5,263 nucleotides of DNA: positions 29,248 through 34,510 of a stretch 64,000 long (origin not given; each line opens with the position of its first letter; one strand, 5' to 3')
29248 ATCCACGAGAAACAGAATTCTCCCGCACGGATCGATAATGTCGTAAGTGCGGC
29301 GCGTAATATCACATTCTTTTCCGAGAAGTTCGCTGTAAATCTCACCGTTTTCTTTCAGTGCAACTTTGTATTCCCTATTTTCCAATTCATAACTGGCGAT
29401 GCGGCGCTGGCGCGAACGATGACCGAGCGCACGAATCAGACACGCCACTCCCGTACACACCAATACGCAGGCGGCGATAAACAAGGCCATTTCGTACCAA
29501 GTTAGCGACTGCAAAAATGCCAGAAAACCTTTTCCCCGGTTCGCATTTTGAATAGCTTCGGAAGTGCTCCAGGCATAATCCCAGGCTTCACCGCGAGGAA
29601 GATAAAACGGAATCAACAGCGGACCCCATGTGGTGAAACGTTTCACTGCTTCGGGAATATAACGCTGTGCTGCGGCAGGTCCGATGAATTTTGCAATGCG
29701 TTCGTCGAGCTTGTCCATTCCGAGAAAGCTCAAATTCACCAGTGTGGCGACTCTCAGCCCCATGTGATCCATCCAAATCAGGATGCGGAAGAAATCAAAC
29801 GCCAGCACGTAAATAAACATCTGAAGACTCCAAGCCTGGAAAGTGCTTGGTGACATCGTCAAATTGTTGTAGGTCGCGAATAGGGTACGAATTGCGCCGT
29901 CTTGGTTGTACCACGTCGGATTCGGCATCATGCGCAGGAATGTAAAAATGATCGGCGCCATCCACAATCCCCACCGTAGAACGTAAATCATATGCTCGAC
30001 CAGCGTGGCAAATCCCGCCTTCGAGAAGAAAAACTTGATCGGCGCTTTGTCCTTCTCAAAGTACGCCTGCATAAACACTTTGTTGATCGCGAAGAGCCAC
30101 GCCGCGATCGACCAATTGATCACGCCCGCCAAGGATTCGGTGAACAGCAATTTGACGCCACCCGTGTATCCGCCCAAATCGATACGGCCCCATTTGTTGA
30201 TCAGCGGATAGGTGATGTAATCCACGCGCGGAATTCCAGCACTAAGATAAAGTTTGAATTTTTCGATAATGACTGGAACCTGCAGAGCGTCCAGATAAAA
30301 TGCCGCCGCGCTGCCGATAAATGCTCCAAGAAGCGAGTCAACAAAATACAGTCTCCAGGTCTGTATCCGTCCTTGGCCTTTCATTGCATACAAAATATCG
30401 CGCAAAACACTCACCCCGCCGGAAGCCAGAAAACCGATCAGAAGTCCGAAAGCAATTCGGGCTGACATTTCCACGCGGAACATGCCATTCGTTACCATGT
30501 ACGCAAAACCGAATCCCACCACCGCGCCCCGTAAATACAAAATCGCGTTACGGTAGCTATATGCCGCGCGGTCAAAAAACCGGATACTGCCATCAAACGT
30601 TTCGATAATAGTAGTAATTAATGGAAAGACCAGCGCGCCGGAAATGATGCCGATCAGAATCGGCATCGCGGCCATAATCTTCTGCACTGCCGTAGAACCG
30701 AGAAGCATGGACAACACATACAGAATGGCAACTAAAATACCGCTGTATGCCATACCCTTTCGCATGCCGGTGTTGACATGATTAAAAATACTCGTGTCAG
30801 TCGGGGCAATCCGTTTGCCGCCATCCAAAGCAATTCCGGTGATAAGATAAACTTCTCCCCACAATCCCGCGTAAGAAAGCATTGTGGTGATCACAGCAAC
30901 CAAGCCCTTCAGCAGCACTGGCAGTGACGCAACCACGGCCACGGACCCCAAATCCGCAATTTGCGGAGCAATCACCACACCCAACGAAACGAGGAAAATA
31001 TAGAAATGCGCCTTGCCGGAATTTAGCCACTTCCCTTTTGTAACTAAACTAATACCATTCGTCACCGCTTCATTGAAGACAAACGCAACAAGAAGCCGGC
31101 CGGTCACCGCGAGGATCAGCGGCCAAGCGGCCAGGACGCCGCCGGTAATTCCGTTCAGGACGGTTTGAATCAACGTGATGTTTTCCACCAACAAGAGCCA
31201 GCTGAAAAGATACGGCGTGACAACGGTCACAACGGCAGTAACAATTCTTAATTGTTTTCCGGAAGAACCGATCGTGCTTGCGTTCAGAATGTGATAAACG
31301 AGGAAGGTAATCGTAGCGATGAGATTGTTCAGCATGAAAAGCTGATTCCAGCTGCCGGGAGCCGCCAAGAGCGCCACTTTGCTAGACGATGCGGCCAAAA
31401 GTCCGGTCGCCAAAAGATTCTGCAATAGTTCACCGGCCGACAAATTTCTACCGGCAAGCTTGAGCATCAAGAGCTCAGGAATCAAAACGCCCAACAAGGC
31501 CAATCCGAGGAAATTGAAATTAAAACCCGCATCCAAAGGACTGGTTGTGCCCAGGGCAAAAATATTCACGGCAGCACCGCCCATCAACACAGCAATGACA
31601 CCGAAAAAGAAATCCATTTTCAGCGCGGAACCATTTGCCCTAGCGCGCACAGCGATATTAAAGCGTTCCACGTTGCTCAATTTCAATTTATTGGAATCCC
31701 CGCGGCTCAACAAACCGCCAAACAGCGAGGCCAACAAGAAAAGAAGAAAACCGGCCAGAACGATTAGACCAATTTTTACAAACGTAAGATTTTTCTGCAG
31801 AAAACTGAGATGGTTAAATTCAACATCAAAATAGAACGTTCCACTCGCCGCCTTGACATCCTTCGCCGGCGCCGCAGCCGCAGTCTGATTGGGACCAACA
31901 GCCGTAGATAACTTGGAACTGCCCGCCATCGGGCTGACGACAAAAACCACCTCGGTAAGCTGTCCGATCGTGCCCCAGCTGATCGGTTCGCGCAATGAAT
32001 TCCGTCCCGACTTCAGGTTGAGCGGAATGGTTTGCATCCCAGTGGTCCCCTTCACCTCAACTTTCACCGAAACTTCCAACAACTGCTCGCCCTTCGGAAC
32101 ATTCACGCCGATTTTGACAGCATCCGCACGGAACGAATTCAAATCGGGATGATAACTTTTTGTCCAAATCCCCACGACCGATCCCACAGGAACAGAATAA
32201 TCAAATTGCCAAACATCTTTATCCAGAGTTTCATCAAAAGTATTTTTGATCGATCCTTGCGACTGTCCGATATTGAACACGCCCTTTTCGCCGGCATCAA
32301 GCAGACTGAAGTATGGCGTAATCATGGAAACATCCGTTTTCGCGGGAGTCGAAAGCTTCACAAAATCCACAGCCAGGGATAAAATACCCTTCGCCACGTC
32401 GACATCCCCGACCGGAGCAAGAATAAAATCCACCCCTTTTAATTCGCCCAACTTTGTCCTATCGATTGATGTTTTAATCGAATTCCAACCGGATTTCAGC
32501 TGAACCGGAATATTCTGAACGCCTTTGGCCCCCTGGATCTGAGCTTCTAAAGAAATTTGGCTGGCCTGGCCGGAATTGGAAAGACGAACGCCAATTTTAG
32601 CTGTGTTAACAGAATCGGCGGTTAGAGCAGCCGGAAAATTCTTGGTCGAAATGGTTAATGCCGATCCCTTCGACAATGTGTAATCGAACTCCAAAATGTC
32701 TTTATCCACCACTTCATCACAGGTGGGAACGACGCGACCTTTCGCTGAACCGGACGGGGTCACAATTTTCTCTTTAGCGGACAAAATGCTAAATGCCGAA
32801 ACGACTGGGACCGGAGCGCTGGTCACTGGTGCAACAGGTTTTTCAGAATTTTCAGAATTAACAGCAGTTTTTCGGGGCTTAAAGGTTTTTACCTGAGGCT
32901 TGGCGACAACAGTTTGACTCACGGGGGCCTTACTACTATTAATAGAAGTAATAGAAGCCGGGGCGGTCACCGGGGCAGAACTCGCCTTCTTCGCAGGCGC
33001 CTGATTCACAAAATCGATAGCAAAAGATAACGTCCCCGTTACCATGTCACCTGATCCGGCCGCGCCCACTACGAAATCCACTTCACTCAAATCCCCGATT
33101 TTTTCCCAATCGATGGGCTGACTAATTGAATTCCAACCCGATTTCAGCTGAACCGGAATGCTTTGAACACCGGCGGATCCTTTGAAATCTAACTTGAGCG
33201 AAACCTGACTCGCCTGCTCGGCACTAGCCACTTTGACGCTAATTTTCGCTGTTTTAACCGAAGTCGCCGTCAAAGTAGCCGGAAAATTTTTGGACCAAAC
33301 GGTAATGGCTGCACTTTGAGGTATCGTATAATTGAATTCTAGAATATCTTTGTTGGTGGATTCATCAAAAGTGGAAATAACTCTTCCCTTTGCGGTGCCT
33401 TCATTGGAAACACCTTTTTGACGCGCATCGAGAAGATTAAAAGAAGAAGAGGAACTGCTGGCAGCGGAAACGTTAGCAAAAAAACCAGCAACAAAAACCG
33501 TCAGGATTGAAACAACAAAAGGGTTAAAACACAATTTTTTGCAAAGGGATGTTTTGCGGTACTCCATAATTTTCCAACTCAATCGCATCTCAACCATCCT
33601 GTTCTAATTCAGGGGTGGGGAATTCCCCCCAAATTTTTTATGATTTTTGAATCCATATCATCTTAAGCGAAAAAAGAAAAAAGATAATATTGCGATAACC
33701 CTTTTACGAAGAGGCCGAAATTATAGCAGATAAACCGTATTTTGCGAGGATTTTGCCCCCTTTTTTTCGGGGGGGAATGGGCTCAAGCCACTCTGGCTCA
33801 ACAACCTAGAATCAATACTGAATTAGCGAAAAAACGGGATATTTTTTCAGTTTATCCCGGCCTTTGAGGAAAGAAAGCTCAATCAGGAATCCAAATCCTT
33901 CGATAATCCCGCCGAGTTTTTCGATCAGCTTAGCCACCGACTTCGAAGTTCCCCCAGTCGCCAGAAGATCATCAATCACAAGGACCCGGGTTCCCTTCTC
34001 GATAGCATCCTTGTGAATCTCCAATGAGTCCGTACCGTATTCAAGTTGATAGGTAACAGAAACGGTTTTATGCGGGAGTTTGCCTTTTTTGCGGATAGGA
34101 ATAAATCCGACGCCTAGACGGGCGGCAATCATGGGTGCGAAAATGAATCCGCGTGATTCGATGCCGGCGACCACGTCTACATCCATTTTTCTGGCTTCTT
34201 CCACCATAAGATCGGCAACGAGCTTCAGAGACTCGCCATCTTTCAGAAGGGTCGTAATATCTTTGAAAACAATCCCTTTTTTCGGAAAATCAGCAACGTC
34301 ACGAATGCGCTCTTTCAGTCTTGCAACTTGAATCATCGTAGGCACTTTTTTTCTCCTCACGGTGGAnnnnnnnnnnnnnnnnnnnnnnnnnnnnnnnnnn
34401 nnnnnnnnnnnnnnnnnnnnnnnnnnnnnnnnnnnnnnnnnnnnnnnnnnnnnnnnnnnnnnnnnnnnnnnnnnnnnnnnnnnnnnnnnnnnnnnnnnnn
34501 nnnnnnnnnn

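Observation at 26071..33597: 2508-aa membrane-embedded GH94 phosphorylase-like protein with three CBM-like repeats and no GT84 domain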

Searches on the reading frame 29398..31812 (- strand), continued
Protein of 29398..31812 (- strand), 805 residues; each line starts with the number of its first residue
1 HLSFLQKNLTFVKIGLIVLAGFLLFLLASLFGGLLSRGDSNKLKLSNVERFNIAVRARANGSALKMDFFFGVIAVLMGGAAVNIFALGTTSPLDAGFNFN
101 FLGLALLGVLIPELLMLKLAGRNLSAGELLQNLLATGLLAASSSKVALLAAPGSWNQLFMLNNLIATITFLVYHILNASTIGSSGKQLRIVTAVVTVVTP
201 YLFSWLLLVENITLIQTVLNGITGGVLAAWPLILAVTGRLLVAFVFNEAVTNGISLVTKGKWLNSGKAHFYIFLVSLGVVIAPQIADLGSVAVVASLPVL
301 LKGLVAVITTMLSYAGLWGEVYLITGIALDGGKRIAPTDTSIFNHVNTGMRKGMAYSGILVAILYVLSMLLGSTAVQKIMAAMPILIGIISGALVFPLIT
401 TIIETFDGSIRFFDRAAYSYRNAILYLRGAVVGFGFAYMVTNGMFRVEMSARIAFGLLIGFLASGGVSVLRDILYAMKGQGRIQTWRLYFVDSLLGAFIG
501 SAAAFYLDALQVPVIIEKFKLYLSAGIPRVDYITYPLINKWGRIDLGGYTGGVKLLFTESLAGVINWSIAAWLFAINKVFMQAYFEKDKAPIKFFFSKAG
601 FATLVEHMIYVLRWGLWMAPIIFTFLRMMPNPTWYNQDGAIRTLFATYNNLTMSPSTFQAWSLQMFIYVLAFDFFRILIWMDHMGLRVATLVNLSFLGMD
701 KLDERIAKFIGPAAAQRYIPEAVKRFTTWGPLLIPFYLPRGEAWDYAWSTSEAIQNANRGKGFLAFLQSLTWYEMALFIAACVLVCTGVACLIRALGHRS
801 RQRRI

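Call 83: search_solved_structures(query=L062:945-3317:+, max_evalue=1e-10)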
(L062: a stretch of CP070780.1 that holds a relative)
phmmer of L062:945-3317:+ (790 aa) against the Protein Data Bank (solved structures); distinct sequences matched with E-value up to 1e-10: 20.
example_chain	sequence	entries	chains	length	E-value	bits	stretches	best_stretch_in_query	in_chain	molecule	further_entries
8rf9_A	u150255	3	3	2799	2e-159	535.5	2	6-741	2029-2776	Cyclic beta 1-2 glucan synthetase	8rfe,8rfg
8rf0_A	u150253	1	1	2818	2e-159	535.5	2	6-741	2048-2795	Cyclic beta-(1,2)-glucan synthase NdvB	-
8ho9_A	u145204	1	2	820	1.4e-145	489.7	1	7-789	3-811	Cellobiose phosphorylase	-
8hob_A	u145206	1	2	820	4.5e-145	488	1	7-789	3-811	Cellobiose phosphorylase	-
3qde_A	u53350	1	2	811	1.8e-144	486.1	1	7-789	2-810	Cellobiose phosphorylase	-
8ho7_A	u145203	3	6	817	5.8e-144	484.4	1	7-789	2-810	Cellobiose phosphorylase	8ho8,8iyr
1v7v_A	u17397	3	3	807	1.1e-121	410.7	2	410-768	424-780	chitobiose phosphorylase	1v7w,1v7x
3s4c_A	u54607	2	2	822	1.4e-115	390.5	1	7-776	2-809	Lactose Phosphorylase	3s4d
3rrs_A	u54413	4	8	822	1.3e-114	387.3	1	7-776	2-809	Cellobiose phosphorylase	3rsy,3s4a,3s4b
8bou_A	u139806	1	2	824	1.1e-112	381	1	6-770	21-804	N,N'-diacetylchitobiose phosphorylase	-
2cqs_A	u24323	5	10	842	4.1e-111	375.7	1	7-775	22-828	Cellobiose Phosphorylase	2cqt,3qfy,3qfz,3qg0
3afj_A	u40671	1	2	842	4.7e-111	375.5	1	7-775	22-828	Cellobiose Phosphorylase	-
3act_A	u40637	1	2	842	4.2e-110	372.4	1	7-775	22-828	Cellobiose Phosphorylase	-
3acs_A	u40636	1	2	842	5.6e-110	371.9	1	7-775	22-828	Cellobiose Phosphorylase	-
4zle_A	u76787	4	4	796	1.9e-73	251.1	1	72-789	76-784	Putative b-glycan phosphorylase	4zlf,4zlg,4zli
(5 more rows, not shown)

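Call 86: find_encoding_contigs(protein=P0191, flank=9000, max_places=1)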
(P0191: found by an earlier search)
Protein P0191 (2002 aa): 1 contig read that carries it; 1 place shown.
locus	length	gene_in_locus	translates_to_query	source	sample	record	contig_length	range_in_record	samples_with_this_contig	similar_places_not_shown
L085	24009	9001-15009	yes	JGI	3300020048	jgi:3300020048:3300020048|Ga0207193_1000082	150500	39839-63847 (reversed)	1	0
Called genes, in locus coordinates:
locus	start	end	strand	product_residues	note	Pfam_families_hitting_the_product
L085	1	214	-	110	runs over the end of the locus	PF12840:HTH_20 (weak), PF01022:HTH_5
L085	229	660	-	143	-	PF00582:Usp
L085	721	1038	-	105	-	PF00085:Thioredoxin, PF08534:Redoxin (faint), PF13098:Thioredoxin_2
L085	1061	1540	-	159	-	PF03625:DUF302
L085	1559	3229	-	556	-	PF01266:DAO (faint), PF07992:Pyr_redox_2, PF13738:Pyr_redox_3 (faint), PF00070:Pyr_redox, PF02852:Pyr_redox_dim, PF00581:Rhodanese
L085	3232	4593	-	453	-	PF13593:SBF_like, PF01758:SBF, PF00571:CBS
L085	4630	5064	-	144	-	PF00571:CBS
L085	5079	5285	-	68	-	PF01022:HTH_5 (weak), PF12840:HTH_20 (weak)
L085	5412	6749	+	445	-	PF01029:NusB, PF22458:RsmF-B_ferredox, PF01189:Methyltr_RsmB-F, PF13847:Methyltransf_31 (faint)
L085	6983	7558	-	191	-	PF03358:FMN_red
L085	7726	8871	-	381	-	PF07603:Lcl_C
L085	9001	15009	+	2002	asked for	PF06165:GH94_b-supersand, PF17167:Glyco_hydro_94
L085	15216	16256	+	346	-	PF09623:Cas_NE0113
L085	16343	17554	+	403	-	PF13304:AAA_21, PF13175:AAA_15 (weak)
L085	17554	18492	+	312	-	-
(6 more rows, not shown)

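Call 87: find_encoding_contigs(protein=P0066, flank=9000, max_places=1)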
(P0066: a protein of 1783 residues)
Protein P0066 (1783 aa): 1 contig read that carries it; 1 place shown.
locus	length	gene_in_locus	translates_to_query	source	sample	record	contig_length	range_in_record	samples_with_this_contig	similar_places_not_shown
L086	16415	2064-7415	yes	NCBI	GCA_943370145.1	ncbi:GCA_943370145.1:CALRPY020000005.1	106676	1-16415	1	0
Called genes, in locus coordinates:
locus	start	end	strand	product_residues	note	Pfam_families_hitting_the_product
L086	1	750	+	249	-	?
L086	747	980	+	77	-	PF00550:PP-binding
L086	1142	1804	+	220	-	PF00881:Nitroreductase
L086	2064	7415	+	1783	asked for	PF06165:GH94_b-supersand, PF17167:Glyco_hydro_94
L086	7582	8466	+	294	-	PF00296:Bac_luciferase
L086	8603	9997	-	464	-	PF19577:DcaP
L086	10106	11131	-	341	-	PF04960:Glutaminase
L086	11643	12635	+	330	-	PF04338:DUF481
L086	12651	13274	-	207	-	-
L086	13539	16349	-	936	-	-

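Call 88: find_encoding_contigs(protein=P0177, flank=9000, max_places=1)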
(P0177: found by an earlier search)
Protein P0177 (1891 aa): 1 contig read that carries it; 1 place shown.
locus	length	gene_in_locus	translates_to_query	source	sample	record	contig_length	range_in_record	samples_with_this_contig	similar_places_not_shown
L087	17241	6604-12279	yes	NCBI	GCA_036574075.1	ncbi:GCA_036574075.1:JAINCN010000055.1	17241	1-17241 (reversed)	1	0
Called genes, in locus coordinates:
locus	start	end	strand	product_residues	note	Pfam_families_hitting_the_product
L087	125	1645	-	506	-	PF22113:Mtrc-MtrF_II-IV_dom (faint), PF09699:Paired_CXXCH_1 (faint), PF13435:Cytochrome_C554 (faint), PF14537:Cytochrom_c3_2 (faint), PF14522:Cytochrome_C7 (weak), PF13447:Multi-haem_cyto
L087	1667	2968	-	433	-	PF14522:Cytochrome_C7 (faint), PF14537:Cytochrom_c3_2 (faint), PF09699:Paired_CXXCH_1 (faint), PF13435:Cytochrome_C554, PF22113:Mtrc-MtrF_II-IV_dom (faint)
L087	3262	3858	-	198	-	PF00578:AhpC-TSA, PF08534:Redoxin, PF10417:1-cysPrx_C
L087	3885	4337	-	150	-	PF01475:FUR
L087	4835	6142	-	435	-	PF13173:AAA_14, PF13635:DUF4143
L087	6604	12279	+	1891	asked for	PF06165:GH94_b-supersand, PF17167:Glyco_hydro_94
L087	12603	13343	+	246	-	PF01171:ATP_bind_3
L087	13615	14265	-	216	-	PF00730:HhH-GPD, PF00633:HHH (weak)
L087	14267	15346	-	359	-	PF03739:LptF_LptG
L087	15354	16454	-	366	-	PF03739:LptF_LptG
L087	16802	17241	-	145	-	PF08011:PDDEXK_9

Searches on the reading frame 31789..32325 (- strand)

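Call 31: search_protein_families(library=pfam, proteins=[window:31789-32325:-], max_evalue=10)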
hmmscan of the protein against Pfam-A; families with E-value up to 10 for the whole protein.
seq(179 aa): 1 family
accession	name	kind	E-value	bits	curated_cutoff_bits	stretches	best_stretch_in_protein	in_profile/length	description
PF05870.17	PA_decarbox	-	0.04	14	24.6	1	38-92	26-77/158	Phenolic acid decarboxylase (PAD)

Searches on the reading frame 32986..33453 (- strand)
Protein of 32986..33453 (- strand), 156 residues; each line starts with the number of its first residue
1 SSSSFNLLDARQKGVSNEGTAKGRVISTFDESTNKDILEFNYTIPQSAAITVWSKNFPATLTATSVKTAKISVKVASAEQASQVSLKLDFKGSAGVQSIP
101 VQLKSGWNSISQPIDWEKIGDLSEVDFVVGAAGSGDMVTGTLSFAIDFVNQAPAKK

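Call 31: search_protein_families(library=pfam, proteins=[window:32986-33453:-], max_evalue=10)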
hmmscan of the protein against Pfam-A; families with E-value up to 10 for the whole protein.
seq(156 aa): 1 family
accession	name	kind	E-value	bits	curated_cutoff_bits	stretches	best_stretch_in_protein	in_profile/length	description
PF03422.21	CBM_6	-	0.097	13.4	28.9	1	66-109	44-87/125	Carbohydrate binding module (family 6)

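Call 59: predict_structure(alignment_id=A3)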
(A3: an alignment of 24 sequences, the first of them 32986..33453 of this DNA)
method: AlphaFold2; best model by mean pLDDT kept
length: 156 residues; sequences in the alignment: 24
mean_pLDDT: 92.4   pTM: 0.87
mean pLDDT of the five models: 92.4, 92.3, 92.3, 92.1, 92.1
residues with pLDDT >= 90: 132; 70-90: 16; 50-70: 6; < 50: 2
segments of 3 or more residues with pLDDT < 50: none
pLDDT, mean of each block of 10 residues (from residue 1): 80 92 95 93 94 95 92 95 96 97 96 96 97 89 95 60
secondary structure, 60 per line:
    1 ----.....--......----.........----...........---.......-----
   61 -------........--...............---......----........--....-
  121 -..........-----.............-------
elements in order: E12-17 E22-30 E35-45 E49-55 E68-75 H78-83 E84-92 E96-101 E106-113 H116-119 E122-131 E137-149

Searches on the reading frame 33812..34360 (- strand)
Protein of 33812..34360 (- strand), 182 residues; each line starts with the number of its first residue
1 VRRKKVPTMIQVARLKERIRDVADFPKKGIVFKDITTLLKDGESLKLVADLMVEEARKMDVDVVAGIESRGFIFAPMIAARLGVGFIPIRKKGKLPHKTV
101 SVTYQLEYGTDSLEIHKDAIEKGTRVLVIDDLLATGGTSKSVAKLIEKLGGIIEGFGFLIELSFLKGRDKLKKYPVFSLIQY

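Call 12: search_protein_families(library=pfam, proteins=[window:33812-34360:-], max_evalue=0.01)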
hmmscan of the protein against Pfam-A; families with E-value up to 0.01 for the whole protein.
window:33812-34360:- (182 aa): 1 family
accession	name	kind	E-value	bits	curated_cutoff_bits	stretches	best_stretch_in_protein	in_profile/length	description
PF00156.33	Pribosyltran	-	5.7e-15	55.4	26.3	1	37-150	4-114/158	Phosphoribosyl transferase domain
